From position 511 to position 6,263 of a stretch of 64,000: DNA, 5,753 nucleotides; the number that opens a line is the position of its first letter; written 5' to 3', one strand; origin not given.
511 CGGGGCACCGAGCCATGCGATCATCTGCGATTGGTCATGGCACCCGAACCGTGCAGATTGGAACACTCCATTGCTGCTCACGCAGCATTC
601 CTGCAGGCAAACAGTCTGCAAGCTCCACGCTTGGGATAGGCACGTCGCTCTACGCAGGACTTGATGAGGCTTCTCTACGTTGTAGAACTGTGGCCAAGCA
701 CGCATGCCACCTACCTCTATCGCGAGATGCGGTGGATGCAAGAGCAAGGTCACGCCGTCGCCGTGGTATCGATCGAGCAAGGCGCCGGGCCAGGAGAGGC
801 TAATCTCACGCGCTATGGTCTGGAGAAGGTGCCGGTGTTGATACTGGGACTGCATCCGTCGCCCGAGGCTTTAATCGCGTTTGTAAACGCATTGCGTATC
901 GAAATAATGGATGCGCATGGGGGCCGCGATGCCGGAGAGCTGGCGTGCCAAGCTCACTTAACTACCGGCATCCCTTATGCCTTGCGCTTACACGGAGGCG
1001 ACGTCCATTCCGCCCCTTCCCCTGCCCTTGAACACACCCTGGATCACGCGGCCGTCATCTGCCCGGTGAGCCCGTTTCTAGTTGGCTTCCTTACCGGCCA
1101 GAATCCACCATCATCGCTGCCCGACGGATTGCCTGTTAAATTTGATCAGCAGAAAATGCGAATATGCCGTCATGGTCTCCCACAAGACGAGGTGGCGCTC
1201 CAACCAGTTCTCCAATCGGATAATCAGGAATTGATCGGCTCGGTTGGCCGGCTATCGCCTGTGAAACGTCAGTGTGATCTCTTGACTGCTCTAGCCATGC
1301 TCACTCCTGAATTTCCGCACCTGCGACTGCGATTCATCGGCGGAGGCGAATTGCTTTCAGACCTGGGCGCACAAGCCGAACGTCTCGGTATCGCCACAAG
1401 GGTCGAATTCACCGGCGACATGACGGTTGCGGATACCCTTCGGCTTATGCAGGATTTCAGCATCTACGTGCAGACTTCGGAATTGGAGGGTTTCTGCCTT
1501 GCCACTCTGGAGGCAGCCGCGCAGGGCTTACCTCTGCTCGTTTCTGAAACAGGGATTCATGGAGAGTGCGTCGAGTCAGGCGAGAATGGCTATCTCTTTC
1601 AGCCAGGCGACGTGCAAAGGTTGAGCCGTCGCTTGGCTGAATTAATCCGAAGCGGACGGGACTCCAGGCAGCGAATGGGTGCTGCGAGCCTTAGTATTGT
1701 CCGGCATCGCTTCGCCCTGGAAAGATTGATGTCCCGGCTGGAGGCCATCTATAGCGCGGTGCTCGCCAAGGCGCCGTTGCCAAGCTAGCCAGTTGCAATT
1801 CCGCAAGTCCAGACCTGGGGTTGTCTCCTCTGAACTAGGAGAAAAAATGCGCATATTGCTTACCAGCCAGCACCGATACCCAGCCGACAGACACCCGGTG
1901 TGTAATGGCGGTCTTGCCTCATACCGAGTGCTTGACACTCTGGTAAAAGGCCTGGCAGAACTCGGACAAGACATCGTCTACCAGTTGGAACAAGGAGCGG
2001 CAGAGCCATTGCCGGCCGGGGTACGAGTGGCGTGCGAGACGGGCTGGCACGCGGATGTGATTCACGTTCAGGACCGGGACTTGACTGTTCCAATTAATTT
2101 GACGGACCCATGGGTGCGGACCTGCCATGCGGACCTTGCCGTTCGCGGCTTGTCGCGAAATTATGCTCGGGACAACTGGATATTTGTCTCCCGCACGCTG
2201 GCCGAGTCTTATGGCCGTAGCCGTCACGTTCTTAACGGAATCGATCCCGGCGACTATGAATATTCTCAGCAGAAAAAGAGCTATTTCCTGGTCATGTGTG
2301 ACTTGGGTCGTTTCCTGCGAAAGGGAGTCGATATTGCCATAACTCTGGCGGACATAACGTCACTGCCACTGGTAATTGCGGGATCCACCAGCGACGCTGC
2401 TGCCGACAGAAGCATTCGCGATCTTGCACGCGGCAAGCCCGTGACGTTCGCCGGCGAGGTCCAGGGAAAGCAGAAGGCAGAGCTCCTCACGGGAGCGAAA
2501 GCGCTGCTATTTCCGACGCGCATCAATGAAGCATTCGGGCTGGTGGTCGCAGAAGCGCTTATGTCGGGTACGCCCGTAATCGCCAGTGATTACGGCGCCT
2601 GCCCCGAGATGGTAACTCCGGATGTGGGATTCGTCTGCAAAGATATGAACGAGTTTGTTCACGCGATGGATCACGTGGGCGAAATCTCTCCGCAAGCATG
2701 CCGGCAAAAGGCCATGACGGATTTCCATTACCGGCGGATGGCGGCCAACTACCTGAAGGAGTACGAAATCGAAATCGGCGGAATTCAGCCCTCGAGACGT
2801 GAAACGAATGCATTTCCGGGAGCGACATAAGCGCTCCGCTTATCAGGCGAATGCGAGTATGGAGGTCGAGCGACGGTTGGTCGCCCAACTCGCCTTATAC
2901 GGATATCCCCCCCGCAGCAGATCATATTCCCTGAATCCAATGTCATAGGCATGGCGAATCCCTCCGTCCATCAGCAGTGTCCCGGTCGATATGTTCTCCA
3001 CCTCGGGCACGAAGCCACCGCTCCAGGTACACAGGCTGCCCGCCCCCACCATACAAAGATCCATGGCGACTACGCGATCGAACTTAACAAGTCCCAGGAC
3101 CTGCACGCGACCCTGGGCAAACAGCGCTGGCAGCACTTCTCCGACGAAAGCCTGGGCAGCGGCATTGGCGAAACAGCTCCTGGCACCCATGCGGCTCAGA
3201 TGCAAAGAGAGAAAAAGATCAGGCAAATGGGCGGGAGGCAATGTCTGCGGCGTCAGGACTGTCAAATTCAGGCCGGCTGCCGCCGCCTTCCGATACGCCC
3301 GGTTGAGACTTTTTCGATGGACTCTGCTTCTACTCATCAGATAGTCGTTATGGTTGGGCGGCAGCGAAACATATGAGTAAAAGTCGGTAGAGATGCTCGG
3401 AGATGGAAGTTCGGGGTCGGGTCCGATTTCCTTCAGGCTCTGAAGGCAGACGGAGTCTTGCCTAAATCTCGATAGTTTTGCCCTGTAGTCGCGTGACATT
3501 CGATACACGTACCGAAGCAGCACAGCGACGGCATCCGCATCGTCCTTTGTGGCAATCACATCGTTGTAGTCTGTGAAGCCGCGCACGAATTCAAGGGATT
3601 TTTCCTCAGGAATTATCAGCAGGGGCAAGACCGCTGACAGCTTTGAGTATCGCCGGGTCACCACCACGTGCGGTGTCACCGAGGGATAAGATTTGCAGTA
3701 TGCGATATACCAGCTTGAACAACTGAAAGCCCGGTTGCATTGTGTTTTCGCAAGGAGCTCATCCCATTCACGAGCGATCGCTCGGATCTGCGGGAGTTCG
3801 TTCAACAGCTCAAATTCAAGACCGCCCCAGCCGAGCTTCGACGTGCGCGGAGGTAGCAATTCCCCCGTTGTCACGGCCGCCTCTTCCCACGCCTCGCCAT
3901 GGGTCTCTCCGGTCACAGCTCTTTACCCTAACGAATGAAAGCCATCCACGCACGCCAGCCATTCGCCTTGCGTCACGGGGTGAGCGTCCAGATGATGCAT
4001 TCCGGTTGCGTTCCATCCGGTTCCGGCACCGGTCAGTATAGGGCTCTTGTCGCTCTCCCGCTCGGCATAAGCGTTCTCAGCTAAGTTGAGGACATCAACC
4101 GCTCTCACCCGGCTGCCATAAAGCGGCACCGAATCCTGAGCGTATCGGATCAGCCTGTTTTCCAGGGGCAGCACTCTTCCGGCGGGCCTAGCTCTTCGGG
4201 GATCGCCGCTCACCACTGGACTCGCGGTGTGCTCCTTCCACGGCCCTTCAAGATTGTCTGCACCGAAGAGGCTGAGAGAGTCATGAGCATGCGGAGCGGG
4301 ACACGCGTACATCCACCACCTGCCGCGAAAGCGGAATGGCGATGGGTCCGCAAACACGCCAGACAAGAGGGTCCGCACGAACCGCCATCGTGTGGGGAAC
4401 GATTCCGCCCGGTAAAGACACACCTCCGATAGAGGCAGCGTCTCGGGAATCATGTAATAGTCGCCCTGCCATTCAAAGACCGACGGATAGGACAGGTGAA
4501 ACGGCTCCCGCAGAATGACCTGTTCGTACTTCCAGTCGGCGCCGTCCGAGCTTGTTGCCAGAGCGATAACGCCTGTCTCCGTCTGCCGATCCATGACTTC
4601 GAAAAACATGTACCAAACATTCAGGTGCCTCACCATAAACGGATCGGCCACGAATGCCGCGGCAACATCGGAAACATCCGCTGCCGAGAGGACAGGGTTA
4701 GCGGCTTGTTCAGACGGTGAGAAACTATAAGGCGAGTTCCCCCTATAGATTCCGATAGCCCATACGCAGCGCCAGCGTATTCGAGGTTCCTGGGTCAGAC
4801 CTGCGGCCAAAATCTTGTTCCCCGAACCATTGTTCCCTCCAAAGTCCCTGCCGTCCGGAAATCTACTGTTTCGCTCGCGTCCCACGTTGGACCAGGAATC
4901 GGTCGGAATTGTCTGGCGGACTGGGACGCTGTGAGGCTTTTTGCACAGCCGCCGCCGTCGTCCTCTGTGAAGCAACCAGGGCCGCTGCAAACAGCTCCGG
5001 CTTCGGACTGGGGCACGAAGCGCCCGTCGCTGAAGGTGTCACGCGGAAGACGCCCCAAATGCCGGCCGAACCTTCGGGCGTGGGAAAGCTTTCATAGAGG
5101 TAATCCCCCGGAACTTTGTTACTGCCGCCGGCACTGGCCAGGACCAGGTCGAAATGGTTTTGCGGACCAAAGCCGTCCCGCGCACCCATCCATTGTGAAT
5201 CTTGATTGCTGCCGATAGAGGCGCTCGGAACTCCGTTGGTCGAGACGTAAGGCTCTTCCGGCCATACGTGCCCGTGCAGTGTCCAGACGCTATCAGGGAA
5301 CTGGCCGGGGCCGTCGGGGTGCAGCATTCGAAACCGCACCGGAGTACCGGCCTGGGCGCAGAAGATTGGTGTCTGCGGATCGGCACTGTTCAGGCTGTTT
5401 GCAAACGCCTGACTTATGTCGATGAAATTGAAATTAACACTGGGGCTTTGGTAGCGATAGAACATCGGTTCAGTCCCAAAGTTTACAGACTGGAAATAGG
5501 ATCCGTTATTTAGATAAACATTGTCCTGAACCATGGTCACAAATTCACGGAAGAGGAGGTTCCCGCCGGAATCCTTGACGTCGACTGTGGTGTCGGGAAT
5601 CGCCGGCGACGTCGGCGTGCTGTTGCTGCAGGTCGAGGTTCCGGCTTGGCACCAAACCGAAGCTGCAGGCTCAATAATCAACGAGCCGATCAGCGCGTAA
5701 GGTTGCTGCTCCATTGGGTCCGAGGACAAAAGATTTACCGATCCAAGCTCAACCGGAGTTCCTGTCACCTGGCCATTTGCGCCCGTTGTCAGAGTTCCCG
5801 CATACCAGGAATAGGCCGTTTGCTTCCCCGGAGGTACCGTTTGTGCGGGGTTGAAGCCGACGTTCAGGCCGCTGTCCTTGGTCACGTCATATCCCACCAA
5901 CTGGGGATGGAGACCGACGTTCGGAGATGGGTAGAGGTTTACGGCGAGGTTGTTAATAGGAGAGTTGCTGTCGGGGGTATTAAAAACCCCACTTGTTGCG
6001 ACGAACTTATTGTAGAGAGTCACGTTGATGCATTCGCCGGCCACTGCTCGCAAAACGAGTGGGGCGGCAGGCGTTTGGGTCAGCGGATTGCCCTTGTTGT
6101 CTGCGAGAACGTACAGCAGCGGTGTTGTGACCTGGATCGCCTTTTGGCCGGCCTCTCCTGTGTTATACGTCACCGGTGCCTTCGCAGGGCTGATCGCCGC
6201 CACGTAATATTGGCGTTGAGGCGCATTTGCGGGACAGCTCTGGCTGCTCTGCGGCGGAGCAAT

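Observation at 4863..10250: Giant 1795-aa secreted multicopper oxidase in the size class of Mn(II)-oxidising MofA/MnxG enzymes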

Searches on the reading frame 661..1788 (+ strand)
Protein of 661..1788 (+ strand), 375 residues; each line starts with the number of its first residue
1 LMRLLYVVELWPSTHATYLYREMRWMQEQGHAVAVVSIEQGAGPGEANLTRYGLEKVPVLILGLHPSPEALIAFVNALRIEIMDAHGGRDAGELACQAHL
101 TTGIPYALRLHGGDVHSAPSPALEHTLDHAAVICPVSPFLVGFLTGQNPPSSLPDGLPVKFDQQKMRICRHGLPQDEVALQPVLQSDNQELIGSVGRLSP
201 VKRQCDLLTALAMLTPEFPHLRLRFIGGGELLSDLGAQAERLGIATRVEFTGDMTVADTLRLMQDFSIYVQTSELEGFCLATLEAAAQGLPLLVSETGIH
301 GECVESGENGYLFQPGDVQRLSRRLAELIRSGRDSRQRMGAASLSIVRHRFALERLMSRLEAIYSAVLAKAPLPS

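Call 11: search_protein_families(library=pfam, proteins=[window:661-1788:+], max_evalue=0.01)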
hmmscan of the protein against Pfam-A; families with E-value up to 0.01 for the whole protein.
window:661-1788:+ (375 aa): 6 families
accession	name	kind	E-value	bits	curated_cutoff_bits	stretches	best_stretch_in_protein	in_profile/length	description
PF00534.26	Glycos_transf_1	-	1.4e-31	109.8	26.4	1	185-342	11-168/172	Glycosyl transferases group 1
PF13692.12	Glyco_trans_1_4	-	3e-24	86.4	27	1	191-330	3-141/142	Glycosyl transferases group 1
PF13579.12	Glyco_trans_4_4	-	3.9e-08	34.2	29.7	1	16-149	4-147/158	Glycosyl transferase 4-like domain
PF20706.3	GT4-conflict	-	6.3e-05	22.6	26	1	260-297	276-313/385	Family 4 Glycosyltransferase in conflict systems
PF13439.12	Glyco_transf_4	-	0.00017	22.1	28.5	1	16-140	5-144/170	Glycosyltransferase Family 4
PF13524.12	Glyco_trans_1_2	-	0.00032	21.1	25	1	206-360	4-142/144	Glycosyl transferase-like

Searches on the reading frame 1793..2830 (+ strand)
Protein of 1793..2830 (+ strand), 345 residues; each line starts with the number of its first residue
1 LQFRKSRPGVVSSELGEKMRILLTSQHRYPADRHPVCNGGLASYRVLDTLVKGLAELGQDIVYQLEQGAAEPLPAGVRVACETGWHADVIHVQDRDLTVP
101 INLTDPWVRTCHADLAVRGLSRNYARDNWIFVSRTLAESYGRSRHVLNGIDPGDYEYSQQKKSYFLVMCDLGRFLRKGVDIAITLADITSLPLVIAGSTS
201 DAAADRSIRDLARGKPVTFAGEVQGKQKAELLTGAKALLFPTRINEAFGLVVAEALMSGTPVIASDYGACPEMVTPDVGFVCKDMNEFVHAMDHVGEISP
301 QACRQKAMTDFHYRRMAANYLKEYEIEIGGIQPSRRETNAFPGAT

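Call 11: search_protein_families(library=pfam, proteins=[window:1793-2830:+], max_evalue=0.01)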
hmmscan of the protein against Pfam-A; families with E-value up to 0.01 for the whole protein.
window:1793-2830:+ (345 aa): 4 families
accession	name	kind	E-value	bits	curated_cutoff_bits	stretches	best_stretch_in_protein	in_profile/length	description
PF00534.26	Glycos_transf_1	-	6.5e-19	68.5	26.4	1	168-292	18-152/172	Glycosyl transferases group 1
PF13692.12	Glyco_trans_1_4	-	1.9e-16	61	27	1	177-294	15-138/142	Glycosyl transferases group 1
PF20706.3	GT4-conflict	-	8.8e-05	22.1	26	1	160-266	195-312/385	Family 4 Glycosyltransferase in conflict systems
PF13524.12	Glyco_trans_1_2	-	0.0024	18.2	25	1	190-307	14-122/144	Glycosyl transferase-like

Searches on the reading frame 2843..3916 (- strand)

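Call 11: search_protein_families(library=pfam, proteins=[window:2843-3916:-], max_evalue=0.01)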
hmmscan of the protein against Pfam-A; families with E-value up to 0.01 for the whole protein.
window:2843-3916:- (357 aa): 1 family
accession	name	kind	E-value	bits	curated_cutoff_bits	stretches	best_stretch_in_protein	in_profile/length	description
PF13480.13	Acetyltransf_6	-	2.3e-21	76.9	22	1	200-341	3-142/143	Acetyltransferase (GNAT) domain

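Call 36: search_protein_families(library=ncbifam, proteins=[window:2843-3916:-], max_evalue=0.001)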
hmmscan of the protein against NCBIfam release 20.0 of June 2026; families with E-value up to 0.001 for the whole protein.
window:2843-3916:- (357 aa): 1 family
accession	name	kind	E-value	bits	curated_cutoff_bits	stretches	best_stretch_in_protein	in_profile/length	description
NF047385.1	T4SS_GNAT_BspF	exception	0.00071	18.3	775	1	151-317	176-346/428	type IV secretion system effector crotonyl transferase BspF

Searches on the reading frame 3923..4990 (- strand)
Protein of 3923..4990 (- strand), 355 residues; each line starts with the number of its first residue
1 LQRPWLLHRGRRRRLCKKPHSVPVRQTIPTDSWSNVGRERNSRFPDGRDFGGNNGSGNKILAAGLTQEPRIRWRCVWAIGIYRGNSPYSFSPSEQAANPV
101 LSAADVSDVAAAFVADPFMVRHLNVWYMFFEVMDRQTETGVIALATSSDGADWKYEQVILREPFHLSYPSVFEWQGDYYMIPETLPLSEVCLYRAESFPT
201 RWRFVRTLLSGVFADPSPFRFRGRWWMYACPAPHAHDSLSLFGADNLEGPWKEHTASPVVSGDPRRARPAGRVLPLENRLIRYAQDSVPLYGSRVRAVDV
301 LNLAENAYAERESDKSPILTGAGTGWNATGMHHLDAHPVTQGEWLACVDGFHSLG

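Call 11: search_protein_families(library=pfam, proteins=[window:3923-4990:-], max_evalue=0.01)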
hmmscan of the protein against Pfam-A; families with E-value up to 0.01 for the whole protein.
window:3923-4990:- (355 aa): 2 families
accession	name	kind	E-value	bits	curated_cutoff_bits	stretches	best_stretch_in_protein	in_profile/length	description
PF24793.1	GINT1_N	-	2.1e-54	185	27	1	76-350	8-303/304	Glucosamine inositolphosphorylceramide transferase 1, N-terminal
PF04616.20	Glyco_hydro_43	-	0.00037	20.4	32.2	0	216-256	70-112/288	Glycosyl hydrolases family 43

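Call 36: search_protein_families(library=ncbifam, proteins=[window:3923-4990:-], max_evalue=0.001)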
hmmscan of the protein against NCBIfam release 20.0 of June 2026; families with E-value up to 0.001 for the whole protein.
window:3923-4990:- (355 aa): 0 families

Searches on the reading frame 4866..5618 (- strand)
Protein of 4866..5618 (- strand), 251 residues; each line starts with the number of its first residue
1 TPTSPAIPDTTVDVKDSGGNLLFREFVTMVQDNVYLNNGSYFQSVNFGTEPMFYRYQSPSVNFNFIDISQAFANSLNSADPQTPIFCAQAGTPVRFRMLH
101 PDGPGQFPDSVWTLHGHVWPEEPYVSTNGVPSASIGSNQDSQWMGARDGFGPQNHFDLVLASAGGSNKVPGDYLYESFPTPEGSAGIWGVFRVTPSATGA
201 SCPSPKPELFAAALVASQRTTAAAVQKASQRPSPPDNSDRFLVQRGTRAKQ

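Call 65: search_protein_families(library=pfam, proteins=[window:4866-5618:-], max_evalue=5)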
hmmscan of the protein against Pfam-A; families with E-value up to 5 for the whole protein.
window:4866-5618:- (251 aa): 0 families

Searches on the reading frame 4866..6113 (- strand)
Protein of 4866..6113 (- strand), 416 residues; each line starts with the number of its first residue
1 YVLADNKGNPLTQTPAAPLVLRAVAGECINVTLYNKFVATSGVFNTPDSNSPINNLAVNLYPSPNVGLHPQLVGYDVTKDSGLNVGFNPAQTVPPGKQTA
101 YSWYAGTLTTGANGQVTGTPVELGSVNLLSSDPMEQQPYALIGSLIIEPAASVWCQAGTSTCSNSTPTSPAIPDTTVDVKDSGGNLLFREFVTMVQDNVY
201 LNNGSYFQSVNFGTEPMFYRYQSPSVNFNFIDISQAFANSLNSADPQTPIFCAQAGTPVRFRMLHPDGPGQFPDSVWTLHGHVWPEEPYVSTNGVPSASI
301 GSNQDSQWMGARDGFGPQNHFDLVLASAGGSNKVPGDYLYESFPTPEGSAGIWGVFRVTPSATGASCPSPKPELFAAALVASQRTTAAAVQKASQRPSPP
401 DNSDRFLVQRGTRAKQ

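Call 66: search_solved_structures(query=window:4866-6113:-, max_evalue=1, show_alignments=1)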
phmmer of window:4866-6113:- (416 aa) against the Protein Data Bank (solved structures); distinct sequences matched with E-value up to 1: 1.
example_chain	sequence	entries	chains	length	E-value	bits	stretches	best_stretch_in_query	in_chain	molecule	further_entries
9bxa_A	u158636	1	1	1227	3.4e-33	118.5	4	16-105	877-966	MnxG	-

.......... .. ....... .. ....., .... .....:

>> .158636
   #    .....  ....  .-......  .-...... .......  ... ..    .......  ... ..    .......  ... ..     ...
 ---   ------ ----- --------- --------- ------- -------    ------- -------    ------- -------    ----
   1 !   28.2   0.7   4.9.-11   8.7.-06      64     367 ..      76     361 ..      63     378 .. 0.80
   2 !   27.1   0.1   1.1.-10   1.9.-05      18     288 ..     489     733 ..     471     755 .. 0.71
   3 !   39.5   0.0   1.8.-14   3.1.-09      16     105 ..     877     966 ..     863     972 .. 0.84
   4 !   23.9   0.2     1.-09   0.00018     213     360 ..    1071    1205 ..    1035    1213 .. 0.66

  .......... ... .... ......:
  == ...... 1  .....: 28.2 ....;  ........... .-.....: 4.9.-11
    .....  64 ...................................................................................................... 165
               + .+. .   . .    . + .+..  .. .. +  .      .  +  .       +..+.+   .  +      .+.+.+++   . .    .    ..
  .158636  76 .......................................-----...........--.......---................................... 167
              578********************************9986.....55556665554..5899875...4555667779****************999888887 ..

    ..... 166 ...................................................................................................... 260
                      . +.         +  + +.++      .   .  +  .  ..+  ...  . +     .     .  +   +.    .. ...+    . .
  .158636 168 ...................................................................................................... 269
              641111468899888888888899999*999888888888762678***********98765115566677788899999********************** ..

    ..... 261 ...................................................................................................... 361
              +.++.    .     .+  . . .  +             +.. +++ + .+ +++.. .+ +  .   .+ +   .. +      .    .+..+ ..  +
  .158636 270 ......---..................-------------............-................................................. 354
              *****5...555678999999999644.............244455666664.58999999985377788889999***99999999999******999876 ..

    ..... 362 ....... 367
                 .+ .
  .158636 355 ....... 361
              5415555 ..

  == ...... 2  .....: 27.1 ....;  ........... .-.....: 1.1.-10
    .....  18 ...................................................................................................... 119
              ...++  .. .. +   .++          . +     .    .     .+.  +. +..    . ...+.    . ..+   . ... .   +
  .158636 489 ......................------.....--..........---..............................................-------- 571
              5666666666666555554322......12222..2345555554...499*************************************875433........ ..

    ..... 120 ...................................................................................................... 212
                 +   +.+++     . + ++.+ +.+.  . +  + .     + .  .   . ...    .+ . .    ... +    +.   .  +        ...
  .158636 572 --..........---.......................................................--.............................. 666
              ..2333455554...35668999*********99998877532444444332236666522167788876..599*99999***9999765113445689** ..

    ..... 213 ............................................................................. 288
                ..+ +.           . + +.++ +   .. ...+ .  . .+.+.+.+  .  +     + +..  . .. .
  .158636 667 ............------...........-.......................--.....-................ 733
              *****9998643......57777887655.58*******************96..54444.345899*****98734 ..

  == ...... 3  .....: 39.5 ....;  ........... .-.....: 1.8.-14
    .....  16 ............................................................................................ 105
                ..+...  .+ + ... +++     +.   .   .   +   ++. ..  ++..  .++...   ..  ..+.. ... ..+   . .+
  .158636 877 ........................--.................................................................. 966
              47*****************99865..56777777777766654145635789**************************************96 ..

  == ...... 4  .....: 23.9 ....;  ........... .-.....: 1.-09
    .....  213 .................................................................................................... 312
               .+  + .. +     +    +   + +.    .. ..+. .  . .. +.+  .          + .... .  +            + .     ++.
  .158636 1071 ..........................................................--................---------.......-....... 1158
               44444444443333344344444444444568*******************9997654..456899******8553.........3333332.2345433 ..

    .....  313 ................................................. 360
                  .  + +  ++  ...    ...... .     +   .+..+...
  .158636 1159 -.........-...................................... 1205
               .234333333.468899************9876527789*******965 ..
